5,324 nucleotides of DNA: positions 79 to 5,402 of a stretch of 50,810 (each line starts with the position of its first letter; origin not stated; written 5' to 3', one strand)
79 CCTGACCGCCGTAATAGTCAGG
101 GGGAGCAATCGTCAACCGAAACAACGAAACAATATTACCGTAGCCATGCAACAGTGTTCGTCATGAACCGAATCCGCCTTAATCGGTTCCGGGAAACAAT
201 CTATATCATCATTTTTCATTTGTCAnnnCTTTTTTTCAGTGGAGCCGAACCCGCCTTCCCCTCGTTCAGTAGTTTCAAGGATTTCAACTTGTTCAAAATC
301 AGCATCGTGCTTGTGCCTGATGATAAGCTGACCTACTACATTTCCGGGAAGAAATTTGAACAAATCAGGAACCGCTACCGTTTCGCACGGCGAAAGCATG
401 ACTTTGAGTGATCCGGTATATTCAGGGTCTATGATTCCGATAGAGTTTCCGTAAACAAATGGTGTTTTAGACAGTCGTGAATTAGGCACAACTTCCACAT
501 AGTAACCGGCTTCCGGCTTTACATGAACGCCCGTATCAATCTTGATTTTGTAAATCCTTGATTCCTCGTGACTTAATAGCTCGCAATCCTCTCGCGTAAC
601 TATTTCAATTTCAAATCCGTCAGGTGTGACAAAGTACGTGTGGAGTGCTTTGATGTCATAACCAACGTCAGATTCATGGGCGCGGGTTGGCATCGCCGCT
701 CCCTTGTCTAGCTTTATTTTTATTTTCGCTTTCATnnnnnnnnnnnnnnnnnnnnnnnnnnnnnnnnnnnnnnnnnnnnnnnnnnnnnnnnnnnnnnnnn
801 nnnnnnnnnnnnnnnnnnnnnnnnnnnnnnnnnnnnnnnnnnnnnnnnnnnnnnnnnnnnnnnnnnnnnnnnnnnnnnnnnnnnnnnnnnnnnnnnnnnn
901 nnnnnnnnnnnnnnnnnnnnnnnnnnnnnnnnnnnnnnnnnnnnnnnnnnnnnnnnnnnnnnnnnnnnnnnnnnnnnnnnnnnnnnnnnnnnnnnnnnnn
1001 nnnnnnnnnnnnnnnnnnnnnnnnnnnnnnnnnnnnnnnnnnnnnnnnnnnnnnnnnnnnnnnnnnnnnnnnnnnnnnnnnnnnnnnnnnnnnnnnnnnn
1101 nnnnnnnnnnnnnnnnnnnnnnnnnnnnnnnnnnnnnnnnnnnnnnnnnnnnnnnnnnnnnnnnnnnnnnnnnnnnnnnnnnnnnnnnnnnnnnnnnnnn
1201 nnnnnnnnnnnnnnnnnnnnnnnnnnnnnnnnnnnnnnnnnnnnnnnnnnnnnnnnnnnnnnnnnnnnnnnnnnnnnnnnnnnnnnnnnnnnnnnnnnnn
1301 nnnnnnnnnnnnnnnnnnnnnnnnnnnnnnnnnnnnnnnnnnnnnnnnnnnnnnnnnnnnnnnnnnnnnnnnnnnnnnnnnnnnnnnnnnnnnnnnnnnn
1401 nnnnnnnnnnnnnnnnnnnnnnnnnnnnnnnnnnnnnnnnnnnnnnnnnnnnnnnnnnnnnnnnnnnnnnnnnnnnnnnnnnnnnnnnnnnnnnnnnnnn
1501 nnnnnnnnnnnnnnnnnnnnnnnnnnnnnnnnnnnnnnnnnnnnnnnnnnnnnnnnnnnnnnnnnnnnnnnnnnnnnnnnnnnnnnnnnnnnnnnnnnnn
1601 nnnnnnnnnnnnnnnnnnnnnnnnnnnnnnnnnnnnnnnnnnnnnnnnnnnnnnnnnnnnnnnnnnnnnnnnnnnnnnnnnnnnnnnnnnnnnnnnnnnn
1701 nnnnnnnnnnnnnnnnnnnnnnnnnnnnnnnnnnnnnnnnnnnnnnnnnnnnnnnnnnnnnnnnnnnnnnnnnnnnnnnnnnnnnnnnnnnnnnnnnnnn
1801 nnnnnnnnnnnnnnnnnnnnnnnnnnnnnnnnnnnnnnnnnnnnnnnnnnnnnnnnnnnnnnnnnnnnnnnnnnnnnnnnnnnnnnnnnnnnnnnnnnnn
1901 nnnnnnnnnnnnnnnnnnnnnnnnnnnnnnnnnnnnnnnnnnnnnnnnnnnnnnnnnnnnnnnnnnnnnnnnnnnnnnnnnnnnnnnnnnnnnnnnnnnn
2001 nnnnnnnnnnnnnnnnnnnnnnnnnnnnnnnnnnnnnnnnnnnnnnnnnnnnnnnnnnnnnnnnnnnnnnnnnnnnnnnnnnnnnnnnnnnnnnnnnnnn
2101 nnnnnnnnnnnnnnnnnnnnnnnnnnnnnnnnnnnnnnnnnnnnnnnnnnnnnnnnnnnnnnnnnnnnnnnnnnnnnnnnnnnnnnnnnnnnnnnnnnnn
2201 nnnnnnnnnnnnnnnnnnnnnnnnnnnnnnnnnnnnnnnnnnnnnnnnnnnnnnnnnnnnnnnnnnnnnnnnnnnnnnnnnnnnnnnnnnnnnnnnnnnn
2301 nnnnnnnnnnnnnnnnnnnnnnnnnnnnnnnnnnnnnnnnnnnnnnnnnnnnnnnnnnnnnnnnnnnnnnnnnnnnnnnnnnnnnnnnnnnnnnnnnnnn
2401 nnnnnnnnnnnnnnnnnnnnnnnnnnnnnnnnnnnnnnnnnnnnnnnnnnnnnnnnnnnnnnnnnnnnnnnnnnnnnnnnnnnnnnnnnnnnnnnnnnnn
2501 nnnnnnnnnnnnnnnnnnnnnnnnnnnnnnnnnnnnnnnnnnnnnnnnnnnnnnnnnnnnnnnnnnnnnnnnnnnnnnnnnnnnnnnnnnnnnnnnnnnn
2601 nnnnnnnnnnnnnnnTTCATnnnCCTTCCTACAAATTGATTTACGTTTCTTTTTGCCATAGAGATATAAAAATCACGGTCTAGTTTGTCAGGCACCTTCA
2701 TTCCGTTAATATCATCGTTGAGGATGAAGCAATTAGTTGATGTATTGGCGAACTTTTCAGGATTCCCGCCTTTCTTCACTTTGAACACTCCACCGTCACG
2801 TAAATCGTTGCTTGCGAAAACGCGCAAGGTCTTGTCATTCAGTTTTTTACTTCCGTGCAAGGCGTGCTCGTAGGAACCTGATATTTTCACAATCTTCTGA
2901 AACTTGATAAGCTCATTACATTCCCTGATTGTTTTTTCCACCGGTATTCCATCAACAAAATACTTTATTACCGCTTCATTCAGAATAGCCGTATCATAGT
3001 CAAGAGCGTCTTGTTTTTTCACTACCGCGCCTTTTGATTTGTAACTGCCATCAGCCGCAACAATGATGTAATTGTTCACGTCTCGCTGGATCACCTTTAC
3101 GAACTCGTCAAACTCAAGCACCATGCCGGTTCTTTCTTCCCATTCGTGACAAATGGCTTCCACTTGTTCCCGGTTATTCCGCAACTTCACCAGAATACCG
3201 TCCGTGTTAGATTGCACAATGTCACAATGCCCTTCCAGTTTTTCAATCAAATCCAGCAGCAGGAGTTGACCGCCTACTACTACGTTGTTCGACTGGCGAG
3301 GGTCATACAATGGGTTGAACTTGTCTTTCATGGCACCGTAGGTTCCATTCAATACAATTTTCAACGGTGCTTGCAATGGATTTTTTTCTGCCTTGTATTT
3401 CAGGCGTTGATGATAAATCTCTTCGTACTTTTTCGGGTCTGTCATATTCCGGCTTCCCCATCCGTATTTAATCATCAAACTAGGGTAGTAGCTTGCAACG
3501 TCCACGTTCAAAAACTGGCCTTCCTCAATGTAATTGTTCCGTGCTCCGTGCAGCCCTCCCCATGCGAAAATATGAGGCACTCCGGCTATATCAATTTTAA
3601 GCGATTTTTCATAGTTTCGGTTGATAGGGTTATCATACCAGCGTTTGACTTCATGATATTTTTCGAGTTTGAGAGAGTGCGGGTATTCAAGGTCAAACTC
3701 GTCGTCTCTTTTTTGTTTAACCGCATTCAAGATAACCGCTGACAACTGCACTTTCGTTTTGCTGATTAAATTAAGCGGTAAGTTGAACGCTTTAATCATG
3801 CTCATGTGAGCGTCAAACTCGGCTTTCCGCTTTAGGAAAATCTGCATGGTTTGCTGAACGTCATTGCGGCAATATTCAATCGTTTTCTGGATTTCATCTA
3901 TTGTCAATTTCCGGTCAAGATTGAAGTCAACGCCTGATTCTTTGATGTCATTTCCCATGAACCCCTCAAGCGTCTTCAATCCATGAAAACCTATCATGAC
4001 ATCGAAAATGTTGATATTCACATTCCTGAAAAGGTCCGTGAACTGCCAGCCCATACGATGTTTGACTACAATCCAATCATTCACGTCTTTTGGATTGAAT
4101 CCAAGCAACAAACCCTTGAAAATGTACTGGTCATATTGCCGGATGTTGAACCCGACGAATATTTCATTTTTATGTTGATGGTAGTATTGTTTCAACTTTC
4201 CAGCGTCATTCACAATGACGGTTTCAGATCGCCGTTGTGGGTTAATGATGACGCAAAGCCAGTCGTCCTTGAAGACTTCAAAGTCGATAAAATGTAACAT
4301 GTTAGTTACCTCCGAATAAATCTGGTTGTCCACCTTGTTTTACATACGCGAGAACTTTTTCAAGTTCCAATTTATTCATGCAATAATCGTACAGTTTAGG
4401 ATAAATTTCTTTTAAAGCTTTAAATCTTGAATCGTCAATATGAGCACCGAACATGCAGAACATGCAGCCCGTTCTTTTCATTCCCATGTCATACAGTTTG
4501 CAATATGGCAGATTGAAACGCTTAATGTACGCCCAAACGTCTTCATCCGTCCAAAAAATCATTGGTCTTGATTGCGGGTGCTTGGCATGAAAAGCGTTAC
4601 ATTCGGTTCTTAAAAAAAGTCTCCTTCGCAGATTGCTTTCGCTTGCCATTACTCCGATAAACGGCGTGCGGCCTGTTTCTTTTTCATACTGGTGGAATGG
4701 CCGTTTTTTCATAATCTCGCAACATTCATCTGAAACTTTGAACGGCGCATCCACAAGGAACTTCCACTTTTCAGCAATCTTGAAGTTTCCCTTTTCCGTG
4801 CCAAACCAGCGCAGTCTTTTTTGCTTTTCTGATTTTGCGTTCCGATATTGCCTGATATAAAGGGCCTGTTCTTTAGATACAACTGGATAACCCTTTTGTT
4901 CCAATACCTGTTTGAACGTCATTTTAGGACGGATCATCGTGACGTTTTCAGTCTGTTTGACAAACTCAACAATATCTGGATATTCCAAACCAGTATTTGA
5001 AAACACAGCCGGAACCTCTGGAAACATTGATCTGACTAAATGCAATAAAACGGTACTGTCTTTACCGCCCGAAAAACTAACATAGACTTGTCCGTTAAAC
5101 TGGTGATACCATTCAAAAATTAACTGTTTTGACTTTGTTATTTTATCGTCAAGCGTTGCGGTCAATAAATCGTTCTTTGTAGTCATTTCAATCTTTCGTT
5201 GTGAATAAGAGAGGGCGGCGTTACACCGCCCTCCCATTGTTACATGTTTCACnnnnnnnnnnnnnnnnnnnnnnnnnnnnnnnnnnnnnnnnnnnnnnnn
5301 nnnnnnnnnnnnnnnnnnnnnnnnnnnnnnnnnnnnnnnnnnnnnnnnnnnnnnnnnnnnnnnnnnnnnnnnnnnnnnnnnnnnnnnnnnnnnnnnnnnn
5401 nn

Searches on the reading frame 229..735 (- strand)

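Call 23: search_protein_families(library=phrogs, max_evalue=0.00001, proteins=[window:229-735:-])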
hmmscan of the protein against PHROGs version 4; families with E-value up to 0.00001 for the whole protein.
window:229-735:- (169 aa): 1 family
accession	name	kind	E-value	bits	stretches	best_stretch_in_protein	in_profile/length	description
phrog_135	-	DNA, RNA and nucleotide metabolism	1e-28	102.1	1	4-168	147-291/463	dUTPase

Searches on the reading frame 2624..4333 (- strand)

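Call 23: search_protein_families(library=phrogs, max_evalue=0.00001, proteins=[window:2624-4333:-])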
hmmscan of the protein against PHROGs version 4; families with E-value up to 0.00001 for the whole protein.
window:2624-4333:- (570 aa): 4 families
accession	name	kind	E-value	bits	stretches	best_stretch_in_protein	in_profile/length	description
phrog_1252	-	DNA, RNA and nucleotide metabolism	4.1e-170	568.5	1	9-568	50-652/663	DNA polymerase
phrog_18505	-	DNA, RNA and nucleotide metabolism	1.8e-25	90.9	1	304-487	21-208/349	DNA polymerase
phrog_4210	-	DNA, RNA and nucleotide metabolism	3.5e-20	72.4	2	11-208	720-912/1304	DNA polymerase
phrog_262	-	DNA, RNA and nucleotide metabolism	7.4e-08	31.9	1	311-405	503-596/856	DNA polymerase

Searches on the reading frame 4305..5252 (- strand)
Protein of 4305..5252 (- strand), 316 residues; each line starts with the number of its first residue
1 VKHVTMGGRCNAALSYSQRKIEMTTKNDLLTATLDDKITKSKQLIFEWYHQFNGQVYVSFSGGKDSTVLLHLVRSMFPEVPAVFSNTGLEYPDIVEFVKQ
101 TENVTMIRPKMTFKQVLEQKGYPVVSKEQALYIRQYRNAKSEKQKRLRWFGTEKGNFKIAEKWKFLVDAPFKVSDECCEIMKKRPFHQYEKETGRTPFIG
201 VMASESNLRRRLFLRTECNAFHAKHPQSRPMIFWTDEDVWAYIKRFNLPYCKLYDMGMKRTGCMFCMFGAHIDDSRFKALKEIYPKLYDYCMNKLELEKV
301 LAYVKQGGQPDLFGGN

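Call 23: search_protein_families(library=phrogs, max_evalue=0.00001, proteins=[window:4305-5252:-])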
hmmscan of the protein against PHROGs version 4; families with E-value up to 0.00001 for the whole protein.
window:4305-5252:- (316 aa): 3 families
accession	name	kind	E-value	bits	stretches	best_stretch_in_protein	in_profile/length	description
phrog_424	-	moron, auxiliary metabolic gene and host takeover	4.8e-61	208.1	1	17-300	120-370/460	phosphoadenosine phosphosulfate reductase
phrog_2302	-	moron, auxiliary metabolic gene and host takeover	9.4e-27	94.9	1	54-295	28-269/381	phosphoadenosine phosphosulfate reductase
phrog_15238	-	unknown function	7e-09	36.9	1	52-135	10-90/215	-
